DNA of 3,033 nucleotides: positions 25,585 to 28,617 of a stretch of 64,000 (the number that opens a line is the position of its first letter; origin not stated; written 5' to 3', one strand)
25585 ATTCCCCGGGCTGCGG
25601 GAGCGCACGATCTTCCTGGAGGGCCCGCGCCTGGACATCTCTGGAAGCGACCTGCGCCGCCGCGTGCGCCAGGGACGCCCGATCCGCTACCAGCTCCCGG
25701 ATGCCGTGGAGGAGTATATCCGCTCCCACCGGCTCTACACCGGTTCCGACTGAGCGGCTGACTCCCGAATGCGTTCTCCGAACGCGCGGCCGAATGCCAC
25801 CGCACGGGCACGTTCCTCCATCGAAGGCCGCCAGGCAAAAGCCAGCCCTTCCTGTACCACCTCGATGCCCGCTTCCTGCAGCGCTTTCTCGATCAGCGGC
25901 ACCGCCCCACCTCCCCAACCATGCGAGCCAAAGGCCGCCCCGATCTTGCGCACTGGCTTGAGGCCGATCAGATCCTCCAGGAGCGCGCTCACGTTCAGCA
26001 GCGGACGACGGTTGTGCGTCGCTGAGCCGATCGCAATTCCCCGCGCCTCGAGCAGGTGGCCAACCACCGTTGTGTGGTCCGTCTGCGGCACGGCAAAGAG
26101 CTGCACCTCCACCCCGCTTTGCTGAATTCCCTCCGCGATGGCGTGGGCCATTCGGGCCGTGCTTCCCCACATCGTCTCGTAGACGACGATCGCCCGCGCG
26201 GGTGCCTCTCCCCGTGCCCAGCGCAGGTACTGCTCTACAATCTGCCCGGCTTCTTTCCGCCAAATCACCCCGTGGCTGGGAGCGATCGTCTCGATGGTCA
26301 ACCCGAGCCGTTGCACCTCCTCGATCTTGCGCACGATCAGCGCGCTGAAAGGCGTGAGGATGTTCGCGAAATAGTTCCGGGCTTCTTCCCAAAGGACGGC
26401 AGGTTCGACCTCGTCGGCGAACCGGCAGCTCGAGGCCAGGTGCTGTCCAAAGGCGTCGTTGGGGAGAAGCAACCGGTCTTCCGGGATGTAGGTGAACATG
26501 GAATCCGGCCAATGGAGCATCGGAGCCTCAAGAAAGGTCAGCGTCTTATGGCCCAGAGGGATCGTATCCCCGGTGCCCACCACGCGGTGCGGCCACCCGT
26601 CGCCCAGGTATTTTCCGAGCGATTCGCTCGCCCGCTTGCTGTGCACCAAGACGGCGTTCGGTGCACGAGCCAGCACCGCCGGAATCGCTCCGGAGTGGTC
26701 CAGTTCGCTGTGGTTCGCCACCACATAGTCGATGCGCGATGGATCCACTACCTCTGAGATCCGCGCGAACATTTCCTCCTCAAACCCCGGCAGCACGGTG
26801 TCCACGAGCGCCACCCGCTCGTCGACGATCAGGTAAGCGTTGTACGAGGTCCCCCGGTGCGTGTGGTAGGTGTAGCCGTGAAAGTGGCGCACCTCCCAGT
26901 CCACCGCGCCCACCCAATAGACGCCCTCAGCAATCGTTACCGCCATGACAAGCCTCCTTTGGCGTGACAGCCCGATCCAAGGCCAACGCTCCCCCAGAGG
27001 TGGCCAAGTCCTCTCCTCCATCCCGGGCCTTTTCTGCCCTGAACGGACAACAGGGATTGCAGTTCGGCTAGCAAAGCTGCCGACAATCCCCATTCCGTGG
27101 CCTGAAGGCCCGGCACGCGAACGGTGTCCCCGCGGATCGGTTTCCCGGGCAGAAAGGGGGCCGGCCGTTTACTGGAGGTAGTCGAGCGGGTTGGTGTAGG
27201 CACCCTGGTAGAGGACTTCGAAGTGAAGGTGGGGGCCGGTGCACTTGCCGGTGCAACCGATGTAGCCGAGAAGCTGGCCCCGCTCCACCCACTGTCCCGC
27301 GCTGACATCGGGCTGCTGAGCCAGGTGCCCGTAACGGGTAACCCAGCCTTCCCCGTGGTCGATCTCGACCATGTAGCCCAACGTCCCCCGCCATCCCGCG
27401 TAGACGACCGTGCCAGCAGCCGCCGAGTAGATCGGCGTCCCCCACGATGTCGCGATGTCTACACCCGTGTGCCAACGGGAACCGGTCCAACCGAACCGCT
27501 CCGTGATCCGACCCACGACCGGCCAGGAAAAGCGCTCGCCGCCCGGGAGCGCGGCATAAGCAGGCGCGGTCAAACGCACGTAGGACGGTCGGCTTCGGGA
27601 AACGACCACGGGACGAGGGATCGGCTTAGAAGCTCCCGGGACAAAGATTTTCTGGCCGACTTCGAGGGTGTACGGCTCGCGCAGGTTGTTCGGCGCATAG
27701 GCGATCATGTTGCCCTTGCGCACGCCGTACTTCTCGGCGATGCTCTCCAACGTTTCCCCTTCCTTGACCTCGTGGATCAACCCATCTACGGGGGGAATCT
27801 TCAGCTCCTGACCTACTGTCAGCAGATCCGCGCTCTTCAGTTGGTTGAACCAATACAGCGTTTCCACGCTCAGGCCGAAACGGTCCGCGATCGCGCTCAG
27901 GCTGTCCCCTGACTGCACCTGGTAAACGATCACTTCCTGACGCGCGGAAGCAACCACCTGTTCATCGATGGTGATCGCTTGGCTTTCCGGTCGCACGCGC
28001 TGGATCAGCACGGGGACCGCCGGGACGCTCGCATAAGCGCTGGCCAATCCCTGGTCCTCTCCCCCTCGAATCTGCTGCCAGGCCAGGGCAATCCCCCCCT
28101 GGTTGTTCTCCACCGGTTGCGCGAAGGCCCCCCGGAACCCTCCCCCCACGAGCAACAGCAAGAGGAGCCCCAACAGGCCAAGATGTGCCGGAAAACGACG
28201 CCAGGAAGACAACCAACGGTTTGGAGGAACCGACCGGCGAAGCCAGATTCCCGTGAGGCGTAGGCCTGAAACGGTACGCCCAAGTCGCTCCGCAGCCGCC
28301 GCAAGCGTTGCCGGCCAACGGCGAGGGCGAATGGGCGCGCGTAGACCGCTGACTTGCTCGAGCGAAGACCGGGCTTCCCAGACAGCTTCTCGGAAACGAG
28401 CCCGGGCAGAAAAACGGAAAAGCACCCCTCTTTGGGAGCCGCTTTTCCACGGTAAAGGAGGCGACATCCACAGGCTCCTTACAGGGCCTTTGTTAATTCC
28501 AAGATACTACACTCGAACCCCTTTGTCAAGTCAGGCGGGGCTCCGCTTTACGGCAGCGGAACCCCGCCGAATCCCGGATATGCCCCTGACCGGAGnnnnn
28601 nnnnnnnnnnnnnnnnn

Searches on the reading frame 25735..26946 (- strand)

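Call 36: search_protein_families(library=pfam, proteins=[window:25735-26946:-], max_evalue=0.01)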
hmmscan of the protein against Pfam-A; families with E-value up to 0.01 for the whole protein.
window:25735-26946:- (403 aa): 4 families
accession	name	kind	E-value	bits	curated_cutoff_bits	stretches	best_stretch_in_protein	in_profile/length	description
PF00258.30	Flavodoxin_1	-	1.1e-15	58.5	25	1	254-378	1-135/143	Flavodoxin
PF19583.5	ODP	-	1.4e-15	58.2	27.2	1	35-226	3-194/194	ODP family beta lactamase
PF00753.33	Lactamase_B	-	2e-13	51.2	22.7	1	33-169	4-154/196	Metallo-beta-lactamase superfamily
PF12706.13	Lactamase_B_2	-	0.0069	16.4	27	0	47-147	4-116/200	Beta-lactamase superfamily domain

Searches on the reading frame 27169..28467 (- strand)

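Call 3: search_protein_families(library=pfam, proteins=[window:27169-28467:-])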
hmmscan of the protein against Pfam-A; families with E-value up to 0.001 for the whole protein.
window:27169-28467:- (432 aa): 6 families
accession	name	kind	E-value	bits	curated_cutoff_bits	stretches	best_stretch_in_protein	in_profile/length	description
PF01551.29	Peptidase_M23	-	2.1e-32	111.6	28.7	1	333-427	3-96/96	Peptidase family M23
PF01476.26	LysM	-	1.4e-25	89.4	20.9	2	182-225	1-43/43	LysM domain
PF23473.1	LysM3_LYK4_5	-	8.1e-08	32.7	29.3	1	181-214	4-37/48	LYK4/5 LysM3 domain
PF13384.12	HTH_23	-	0.00023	21.3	24.6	0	180-206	10-37/50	Homeodomain-like domain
PF13518.12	HTH_28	-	0.00053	20.5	25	0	176-205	2-30/52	Helix-turn-helix domain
PF23446.1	LysM1_NFP_LYK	-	0.00074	20.8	36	0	180-225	6-54/60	NFP/LYK LysM1 domain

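Call 4: search_protein_families(library=ncbifam, proteins=[window:27169-28467:-], max_evalue=0.00001)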
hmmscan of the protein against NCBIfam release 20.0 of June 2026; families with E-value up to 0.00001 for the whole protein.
window:27169-28467:- (432 aa): 22 families
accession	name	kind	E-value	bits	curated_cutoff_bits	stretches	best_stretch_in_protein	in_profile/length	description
NF050804.1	CellDivDipMCaul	equivalog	2.9e-41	142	900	2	308-421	502-616/634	cell division endopeptidase DipM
NF040883.1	amid_act_ActS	equivalog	3.1e-34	118.3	375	1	229-431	33-233/242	amidase activator ActS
NF052336.1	PdgHdaseHSB100310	equivalog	2.2e-29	102.8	500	1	310-424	32-147/316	peptidoglycan hydrolase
NF008652.0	PRK11649.1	equivalog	8.8e-27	93.9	341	1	332-428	312-407/439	murein DD-endopeptidase MepM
NF041208.1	celldiv_DipM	equivalog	6.6e-26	91.5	740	1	311-431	296-417/419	cell division endopeptidase DipM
NF053824.1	PdgNdpepShyC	equivalog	4.1e-25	88.6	700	1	331-427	294-389/429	peptidoglycan DD-endopeptidase ShyC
NF008123.1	PRK10871.1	equivalog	1.3e-21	77.4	311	1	313-431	246-362/365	murein hydrolase activator NlpD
NF052530.1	Heli_ShapePgp3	exception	1.4e-21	76.9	300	1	315-431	143-264/270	peptidoglycan metallopeptidase Pgp3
NF053825.1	PdgNdpepShyA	equivalog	2.9e-21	75.6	700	1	332-428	295-390/425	peptidoglycan DD-endopeptidase ShyA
NF052529.1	PG_M23_Pgp6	exception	5.7e-17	61.5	600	1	331-430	333-431/452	peptidoglycan metallopeptidase Pgp6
NF008644.1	PRK11637.1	equivalog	3.1e-15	56.1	270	1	308-431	260-383/385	murein hydrolase activator EnvC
NF053738.1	S2SprSpoIIQBc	equivalog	1.4e-12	47.7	250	1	334-432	123-224/232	stage II sporulation protein SpoIIQ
NF008050.0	PRK10783.1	equivalog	1.8e-12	46.3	508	1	167-257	331-430/457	murein transglycosylase D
TIGR02899.1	spore_safA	subfamily_domain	6.3e-11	42.1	67.85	0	184-225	1-43/44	SafA/ExsA family spore coat assembly protein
NF047755.1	LIC_10271_M23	exception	1.2e-10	41.5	180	0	170-226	15-71/207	LIC_10271 family cell wall hydrolase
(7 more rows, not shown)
